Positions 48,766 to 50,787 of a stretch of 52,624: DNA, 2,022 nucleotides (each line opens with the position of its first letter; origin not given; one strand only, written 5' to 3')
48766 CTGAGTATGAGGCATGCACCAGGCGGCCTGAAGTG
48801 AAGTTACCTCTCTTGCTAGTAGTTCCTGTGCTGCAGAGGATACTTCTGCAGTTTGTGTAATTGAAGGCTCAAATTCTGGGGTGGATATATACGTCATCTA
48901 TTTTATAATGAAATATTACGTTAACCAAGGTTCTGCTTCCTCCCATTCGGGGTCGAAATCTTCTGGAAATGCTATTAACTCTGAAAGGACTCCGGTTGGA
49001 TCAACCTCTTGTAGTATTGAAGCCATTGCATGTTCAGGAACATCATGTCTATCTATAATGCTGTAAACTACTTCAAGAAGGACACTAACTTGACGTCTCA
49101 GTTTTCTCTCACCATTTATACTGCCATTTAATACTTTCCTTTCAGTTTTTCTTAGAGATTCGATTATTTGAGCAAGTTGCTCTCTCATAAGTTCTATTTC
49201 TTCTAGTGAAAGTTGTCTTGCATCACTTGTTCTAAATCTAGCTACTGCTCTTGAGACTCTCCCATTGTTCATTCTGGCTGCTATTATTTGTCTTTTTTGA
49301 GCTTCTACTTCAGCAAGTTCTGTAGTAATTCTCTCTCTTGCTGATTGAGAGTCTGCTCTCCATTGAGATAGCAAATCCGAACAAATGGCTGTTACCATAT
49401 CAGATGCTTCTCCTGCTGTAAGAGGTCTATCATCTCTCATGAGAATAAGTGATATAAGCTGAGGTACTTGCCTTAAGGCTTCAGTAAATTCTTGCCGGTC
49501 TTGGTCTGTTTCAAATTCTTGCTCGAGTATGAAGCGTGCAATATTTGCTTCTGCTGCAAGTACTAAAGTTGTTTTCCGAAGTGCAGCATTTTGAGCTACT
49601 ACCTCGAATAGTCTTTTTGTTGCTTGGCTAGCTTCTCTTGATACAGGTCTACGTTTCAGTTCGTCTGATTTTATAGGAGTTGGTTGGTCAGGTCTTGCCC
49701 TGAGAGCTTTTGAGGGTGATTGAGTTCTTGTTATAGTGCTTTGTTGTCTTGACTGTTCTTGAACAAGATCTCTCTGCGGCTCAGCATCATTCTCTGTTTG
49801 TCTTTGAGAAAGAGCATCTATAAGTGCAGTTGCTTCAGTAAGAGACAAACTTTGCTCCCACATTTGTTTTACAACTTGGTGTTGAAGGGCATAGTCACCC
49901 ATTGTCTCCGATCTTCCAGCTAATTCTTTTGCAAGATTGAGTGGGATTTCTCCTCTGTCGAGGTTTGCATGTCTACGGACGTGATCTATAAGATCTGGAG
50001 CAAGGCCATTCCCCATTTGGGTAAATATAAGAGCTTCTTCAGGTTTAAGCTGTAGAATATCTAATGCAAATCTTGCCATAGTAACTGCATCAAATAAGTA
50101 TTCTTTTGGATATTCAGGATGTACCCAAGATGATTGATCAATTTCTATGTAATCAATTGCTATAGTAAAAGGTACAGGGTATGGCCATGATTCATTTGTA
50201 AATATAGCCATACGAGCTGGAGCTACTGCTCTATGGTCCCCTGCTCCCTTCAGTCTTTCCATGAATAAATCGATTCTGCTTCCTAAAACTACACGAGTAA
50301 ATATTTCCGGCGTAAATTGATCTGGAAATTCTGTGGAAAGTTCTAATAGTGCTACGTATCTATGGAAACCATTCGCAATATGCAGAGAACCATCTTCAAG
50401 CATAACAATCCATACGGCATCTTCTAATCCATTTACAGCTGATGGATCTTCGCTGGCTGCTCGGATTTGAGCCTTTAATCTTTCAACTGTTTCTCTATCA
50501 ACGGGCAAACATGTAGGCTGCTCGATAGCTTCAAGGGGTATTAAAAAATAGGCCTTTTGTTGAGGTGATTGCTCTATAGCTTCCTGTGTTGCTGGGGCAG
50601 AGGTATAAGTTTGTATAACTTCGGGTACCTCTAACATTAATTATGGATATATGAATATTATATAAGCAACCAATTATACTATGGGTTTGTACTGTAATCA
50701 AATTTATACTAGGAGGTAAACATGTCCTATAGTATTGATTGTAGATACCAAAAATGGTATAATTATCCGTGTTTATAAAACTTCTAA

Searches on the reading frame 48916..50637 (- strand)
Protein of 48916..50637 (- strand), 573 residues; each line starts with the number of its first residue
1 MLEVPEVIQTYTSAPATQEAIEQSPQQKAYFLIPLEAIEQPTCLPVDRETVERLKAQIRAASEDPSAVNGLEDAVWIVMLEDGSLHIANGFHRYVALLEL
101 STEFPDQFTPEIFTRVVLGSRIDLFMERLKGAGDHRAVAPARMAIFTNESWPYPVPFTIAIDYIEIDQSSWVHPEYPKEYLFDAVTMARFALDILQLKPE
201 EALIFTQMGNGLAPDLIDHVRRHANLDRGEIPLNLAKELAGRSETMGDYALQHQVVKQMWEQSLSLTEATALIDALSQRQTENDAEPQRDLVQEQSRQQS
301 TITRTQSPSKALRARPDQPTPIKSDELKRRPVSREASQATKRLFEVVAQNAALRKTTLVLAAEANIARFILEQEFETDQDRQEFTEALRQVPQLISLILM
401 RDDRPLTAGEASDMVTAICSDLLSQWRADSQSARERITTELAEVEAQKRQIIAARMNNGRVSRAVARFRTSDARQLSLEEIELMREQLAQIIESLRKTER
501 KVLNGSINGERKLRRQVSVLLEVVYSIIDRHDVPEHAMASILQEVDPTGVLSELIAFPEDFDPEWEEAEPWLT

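Call 3: search_protein_families(library=pfam, proteins=[window:48916-50637:-], max_evalue=0.1)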
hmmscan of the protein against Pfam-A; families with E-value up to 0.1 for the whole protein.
window:48916-50637:- (573 aa): 2 families
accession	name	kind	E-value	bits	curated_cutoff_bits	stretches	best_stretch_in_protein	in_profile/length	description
PF19122.5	DUF5806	-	0.022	15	33.5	0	350-397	14-59/148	Family of unknown function (DUF5806)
PF21346.3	PcRGLX_3rd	-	0.096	12.4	23.8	0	350-486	150-280/411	PcRGLX-like protein C-terminal alpha/alpha toroid domain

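Call 4: search_protein_families(library=ncbifam, proteins=[window:48916-50637:-], max_evalue=0.1)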
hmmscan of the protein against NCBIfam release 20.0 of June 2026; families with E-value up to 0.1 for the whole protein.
window:48916-50637:- (573 aa): 0 families

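Call 6: search_protein_families(library=padloc, proteins=[window:48916-50637:-], max_evalue=0.1)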
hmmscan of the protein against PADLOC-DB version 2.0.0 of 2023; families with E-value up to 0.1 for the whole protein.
window:48916-50637:- (573 aa): 0 families

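Call 7: search_protein_families(library=phrogs, proteins=[window:48916-50637:-], max_evalue=0.1)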
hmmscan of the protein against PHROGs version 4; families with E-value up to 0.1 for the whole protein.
window:48916-50637:- (573 aa): 1 family
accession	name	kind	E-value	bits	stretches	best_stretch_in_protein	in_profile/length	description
phrog_15738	-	unknown function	0.09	14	0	447-554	4-111/125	-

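Call 102: search_solved_structures(query=window:48916-50637:-, max_evalue=10, show_alignments=1)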
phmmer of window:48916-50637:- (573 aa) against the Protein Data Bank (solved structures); distinct sequences matched with E-value up to 10: 7.
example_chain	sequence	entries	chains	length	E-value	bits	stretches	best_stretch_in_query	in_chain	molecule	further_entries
7r6b_A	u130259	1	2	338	0.33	12.8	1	196-299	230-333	L-asparaginase I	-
7r69_A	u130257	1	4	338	0.33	12.8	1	196-299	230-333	L-asparaginase I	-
7r6a_A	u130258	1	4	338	0.33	12.7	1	196-299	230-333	L-asparaginase I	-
3it4_B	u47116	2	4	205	0.66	11.8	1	403-456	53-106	Arginine biosynthesis bifunctional protein argJ beta chain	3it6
2lyc_A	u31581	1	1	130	0.89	11.3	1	369-458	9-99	Spindle and kinetochore-associated protein 1 homolog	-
3ntx_A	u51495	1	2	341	1.1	11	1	196-299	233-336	Cytoplasmic L-asparaginase I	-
4nw4_A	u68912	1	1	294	2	10.2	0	82-148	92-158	Lipoprotein S-layer protein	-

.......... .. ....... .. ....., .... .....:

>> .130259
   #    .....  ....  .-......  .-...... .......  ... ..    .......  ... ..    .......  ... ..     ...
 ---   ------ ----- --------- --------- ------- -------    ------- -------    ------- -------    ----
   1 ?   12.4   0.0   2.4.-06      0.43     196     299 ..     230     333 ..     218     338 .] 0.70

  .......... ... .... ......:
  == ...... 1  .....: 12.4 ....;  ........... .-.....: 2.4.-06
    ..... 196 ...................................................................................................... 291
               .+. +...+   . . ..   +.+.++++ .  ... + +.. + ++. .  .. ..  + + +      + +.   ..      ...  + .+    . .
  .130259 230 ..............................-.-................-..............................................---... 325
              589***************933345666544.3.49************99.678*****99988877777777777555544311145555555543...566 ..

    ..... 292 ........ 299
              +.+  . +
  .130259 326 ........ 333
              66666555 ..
